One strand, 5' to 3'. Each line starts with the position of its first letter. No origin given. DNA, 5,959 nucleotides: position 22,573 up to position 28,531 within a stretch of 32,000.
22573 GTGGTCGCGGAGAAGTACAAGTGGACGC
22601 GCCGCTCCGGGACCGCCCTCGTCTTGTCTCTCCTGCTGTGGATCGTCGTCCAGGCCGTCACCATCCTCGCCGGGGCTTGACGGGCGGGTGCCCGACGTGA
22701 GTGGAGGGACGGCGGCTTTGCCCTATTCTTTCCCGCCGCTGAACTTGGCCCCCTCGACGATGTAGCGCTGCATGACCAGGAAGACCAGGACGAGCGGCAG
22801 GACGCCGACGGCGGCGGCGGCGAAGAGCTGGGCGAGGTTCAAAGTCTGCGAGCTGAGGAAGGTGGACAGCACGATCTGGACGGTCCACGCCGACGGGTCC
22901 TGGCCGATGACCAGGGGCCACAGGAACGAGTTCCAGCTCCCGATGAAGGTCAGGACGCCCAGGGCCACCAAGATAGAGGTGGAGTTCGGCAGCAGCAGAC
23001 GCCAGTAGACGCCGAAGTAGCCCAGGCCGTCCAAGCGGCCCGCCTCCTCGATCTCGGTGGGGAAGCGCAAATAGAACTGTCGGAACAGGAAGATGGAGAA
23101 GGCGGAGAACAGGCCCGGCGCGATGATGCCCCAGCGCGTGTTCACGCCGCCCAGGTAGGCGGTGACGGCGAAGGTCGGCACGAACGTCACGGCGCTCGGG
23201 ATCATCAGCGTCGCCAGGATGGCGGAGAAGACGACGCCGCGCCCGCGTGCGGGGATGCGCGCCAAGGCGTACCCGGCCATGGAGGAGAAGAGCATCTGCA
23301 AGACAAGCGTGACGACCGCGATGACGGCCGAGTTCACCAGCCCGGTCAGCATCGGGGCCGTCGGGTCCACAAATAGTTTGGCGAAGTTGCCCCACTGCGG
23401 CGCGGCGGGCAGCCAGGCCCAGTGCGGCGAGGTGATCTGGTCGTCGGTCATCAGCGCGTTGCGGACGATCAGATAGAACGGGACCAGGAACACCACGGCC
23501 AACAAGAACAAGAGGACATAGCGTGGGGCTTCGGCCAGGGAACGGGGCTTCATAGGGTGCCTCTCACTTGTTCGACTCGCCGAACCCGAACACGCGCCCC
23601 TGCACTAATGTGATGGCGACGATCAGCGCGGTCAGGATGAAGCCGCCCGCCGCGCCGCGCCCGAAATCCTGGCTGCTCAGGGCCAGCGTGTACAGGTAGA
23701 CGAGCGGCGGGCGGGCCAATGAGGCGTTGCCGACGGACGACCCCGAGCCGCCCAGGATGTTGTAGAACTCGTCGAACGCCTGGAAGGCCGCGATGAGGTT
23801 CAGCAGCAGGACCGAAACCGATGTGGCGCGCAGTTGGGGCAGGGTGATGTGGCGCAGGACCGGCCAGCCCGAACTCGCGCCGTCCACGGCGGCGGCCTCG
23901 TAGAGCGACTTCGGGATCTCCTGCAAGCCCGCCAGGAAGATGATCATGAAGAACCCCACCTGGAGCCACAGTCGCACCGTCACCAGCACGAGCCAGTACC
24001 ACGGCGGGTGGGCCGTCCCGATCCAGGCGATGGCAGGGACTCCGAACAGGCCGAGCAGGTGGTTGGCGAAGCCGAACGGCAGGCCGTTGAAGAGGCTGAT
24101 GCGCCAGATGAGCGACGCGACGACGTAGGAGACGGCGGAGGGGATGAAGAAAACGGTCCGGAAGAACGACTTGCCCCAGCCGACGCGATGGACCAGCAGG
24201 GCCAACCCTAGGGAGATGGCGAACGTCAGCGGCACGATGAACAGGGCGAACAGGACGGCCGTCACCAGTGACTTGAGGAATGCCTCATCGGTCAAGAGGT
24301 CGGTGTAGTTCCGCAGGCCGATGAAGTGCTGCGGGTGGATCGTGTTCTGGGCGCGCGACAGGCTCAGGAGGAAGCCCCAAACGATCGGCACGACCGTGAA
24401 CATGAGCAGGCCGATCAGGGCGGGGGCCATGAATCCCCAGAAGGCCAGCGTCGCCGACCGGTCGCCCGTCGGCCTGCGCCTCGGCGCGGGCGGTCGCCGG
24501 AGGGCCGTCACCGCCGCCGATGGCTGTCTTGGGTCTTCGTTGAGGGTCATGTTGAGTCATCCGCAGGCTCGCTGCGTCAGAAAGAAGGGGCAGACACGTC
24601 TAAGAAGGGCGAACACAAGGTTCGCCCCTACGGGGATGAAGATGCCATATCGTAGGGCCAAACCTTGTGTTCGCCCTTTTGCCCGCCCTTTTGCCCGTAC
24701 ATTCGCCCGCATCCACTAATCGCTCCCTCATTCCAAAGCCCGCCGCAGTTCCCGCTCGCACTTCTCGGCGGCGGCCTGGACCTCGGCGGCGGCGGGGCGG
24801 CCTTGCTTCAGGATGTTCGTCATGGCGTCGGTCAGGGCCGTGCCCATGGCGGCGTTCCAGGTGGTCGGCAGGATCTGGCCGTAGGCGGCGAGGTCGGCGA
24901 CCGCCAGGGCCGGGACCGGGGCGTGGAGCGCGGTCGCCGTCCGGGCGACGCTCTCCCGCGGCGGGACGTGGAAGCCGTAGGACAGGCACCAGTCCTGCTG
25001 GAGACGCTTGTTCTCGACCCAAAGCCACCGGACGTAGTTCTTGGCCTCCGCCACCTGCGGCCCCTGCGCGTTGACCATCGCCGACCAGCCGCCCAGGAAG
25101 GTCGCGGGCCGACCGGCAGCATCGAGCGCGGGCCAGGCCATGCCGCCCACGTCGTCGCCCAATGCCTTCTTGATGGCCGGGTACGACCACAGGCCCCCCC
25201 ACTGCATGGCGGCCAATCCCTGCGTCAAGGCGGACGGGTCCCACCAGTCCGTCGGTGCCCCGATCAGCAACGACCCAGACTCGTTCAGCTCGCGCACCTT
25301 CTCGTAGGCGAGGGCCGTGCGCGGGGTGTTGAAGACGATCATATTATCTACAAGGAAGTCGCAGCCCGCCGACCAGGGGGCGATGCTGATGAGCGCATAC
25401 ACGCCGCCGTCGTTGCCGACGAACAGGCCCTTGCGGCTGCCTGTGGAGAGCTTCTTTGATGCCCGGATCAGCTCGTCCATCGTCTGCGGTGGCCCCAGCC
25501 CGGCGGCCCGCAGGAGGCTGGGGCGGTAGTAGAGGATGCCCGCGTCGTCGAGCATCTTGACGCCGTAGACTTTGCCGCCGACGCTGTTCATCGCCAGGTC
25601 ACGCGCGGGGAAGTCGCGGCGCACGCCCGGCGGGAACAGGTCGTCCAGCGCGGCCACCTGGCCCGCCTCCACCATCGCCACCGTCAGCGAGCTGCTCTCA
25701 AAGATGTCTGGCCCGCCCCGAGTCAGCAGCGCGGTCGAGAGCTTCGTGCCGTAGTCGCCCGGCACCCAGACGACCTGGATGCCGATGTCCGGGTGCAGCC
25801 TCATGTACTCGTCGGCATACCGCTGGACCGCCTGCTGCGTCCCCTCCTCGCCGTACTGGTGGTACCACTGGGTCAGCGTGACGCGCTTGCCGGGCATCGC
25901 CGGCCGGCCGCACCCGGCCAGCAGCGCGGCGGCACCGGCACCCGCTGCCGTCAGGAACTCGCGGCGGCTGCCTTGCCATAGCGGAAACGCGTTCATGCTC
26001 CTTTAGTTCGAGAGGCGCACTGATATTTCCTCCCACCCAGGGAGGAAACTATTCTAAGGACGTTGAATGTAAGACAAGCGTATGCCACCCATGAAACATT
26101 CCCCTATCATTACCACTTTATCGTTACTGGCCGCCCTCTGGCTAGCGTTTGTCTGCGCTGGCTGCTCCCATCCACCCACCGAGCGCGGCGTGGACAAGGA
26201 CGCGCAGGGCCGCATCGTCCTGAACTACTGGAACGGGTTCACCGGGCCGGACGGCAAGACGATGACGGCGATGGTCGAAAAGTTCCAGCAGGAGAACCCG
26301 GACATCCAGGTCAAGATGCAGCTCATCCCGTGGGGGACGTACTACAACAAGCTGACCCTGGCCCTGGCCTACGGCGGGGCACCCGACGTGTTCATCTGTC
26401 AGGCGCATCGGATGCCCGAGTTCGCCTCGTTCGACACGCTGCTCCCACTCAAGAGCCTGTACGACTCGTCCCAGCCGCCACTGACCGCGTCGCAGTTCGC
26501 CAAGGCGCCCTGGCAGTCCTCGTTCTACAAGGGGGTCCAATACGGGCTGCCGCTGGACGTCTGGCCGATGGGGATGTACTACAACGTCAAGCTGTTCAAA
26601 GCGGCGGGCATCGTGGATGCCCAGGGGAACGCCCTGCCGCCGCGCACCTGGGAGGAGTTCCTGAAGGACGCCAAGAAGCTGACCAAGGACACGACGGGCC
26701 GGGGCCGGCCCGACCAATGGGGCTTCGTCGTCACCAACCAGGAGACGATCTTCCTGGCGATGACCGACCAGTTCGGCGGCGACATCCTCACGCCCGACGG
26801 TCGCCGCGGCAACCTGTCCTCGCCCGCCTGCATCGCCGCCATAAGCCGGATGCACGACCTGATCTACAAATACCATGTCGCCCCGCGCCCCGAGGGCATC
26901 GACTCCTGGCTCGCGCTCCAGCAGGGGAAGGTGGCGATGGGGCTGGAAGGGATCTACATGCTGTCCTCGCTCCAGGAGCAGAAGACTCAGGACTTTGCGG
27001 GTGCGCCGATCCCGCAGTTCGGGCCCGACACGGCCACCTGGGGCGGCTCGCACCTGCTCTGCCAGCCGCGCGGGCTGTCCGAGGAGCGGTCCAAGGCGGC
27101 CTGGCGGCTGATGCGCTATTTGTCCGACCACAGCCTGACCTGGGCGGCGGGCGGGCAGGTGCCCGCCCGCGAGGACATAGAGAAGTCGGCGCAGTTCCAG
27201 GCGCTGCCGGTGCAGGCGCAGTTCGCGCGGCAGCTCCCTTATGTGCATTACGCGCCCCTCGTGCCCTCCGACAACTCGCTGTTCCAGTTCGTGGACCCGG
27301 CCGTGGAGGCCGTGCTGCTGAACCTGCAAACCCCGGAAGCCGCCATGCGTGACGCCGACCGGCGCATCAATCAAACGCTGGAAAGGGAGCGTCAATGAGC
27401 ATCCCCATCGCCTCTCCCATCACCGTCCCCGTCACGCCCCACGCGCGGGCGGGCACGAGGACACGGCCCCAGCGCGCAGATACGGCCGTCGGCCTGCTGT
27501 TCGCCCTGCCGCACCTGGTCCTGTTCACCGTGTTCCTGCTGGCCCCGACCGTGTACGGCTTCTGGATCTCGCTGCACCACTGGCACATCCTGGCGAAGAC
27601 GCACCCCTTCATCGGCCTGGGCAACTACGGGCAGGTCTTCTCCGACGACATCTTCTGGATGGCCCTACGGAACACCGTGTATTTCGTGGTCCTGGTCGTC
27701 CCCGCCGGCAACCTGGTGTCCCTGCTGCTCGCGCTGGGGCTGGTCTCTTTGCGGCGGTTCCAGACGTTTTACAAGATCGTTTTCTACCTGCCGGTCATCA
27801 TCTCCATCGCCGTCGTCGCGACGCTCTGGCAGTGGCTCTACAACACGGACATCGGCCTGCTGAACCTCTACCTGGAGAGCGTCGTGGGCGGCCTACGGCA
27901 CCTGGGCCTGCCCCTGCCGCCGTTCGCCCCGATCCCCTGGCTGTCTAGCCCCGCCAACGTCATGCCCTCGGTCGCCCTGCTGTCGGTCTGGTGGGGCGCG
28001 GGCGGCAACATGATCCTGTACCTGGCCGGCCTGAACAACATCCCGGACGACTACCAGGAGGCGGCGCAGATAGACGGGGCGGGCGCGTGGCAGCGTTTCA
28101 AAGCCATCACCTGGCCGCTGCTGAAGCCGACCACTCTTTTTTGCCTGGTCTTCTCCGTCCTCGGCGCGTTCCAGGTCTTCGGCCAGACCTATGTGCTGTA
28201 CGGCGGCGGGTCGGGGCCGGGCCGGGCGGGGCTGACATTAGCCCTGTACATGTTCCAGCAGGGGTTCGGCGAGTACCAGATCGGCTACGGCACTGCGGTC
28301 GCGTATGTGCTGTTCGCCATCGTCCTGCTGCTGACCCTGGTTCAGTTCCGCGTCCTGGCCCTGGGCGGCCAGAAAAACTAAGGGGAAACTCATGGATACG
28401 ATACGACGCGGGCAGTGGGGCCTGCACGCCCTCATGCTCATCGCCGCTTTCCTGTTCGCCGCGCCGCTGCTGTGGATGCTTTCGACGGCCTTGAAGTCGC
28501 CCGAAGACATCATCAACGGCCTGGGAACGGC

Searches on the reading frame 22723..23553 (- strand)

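Call 37: search_protein_families(library=pfam, proteins=[window:22723-23553:-], max_evalue=0.0001)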
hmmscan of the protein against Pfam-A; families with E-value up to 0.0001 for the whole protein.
window:22723-23553:- (276 aa): 1 family
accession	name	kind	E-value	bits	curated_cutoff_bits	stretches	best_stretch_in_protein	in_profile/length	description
PF00528.27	BPD_transp_1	-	3.9e-15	56.5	26.4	1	92-266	3-179/184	Binding-protein-dependent transport system inner membrane component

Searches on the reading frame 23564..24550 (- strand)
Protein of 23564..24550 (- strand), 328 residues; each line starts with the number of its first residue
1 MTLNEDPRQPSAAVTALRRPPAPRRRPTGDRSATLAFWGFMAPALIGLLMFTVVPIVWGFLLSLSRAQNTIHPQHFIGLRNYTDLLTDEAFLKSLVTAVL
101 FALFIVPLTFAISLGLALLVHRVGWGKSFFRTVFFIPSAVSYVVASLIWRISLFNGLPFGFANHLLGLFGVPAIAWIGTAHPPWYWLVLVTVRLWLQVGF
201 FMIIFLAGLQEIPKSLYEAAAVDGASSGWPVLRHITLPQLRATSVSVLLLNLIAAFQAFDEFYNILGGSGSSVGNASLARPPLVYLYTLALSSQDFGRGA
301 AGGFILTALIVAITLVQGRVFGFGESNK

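Call 37: search_protein_families(library=pfam, proteins=[window:23564-24550:-], max_evalue=0.0001)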
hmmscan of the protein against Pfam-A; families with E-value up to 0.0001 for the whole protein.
window:23564-24550:- (328 aa): 1 family
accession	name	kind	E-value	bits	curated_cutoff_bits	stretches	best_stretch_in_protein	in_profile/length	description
PF00528.27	BPD_transp_1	-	1.8e-12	47.8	26.4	1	112-316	2-174/184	Binding-protein-dependent transport system inner membrane component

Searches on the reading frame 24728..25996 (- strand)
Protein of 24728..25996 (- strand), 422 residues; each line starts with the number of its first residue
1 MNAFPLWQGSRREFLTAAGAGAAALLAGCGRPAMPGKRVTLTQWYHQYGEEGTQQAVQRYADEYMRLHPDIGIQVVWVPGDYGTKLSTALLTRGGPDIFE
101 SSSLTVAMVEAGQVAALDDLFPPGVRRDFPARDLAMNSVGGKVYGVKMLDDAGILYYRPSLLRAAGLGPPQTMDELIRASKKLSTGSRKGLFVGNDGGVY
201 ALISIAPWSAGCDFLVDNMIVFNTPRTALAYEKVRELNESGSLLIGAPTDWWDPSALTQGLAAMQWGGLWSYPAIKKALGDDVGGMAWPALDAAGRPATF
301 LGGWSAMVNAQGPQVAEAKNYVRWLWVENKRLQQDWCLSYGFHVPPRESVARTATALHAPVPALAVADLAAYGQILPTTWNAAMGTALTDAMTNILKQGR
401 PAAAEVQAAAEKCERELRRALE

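Call 37: search_protein_families(library=pfam, proteins=[window:24728-25996:-], max_evalue=0.0001)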
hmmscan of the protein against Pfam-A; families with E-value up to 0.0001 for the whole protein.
window:24728-25996:- (422 aa): 1 family
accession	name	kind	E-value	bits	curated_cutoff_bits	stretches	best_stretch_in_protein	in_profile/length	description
PF01547.30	SBP_bac_1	-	4.1e-25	89.8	26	1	54-325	5-300/307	Bacterial extracellular solute-binding protein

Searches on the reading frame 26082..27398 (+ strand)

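Call 37: search_protein_families(library=pfam, proteins=[window:26082-27398:+], max_evalue=0.0001)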
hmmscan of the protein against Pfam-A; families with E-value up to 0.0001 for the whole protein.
window:26082-27398:+ (438 aa): 2 families
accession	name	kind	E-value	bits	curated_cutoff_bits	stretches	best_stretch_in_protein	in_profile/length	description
PF01547.30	SBP_bac_1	-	1.4e-36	127.5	26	1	56-317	5-263/307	Bacterial extracellular solute-binding protein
PF13416.11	SBP_bac_8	-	1.6e-31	110.6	27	1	63-376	1-275/279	Bacterial extracellular solute-binding protein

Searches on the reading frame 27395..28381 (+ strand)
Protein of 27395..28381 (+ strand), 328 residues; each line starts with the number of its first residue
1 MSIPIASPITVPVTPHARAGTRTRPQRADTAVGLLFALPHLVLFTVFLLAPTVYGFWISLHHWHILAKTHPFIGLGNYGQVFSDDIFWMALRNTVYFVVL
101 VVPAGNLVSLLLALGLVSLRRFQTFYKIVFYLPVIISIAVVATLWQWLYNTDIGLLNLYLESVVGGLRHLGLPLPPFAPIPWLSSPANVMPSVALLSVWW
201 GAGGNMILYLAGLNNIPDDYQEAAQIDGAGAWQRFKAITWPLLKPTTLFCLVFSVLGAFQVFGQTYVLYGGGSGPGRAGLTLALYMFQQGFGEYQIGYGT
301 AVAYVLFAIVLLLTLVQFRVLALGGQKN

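Call 37: search_protein_families(library=pfam, proteins=[window:27395-28381:+], max_evalue=0.0001)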
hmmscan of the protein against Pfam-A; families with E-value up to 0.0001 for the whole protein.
window:27395-28381:+ (328 aa): 1 family
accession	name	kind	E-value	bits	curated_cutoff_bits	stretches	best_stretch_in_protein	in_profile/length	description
PF00528.27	BPD_transp_1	-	3.6e-15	56.6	26.4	1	105-314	1-170/184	Binding-protein-dependent transport system inner membrane component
